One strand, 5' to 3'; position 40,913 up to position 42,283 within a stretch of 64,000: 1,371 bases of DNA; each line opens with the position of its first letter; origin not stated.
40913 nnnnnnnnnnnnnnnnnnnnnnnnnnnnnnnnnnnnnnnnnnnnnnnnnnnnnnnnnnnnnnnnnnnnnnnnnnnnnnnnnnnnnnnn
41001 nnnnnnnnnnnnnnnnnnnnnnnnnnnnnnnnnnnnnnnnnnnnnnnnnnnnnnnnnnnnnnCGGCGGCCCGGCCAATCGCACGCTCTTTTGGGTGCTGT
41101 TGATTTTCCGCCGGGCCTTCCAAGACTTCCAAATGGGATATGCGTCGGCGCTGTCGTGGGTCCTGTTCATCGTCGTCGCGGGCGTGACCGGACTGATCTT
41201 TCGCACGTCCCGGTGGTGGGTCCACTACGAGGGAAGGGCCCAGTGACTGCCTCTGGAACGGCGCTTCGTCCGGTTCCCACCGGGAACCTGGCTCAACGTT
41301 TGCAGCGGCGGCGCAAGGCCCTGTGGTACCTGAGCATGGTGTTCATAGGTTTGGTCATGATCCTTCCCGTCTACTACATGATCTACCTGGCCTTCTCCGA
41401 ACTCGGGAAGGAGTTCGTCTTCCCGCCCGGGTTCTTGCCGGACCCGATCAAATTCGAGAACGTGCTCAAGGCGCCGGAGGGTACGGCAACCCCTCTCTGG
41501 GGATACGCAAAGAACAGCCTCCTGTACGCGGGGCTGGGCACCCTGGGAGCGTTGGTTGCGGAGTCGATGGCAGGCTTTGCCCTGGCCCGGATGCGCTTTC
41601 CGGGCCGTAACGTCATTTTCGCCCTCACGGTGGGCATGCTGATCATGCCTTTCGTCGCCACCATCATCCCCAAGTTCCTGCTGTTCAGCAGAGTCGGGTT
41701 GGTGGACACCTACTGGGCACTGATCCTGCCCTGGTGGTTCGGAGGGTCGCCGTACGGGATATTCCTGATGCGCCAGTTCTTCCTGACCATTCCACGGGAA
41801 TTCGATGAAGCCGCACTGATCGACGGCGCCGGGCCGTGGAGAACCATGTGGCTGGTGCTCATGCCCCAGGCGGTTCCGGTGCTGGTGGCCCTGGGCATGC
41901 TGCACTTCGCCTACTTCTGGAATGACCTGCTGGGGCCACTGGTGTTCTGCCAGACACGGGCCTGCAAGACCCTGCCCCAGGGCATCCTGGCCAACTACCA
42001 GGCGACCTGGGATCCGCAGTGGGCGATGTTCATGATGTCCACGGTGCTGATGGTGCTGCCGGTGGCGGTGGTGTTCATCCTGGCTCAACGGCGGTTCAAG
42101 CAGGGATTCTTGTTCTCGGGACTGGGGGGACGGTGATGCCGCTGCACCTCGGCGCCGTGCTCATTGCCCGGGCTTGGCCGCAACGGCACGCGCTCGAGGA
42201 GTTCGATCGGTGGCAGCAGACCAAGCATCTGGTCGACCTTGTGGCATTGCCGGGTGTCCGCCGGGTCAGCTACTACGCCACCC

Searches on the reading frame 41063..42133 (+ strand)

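Call 34: search_protein_families(library=pfam, proteins=[window:41063-42133:+])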
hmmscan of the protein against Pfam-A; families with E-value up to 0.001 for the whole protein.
window:41063-42133:+ (357 aa): 1 family
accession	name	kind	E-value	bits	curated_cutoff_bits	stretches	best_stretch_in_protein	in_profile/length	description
PF00528.27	BPD_transp_1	-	1.6e-17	64.2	26.4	1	169-346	3-179/184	Binding-protein-dependent transport system inner membrane component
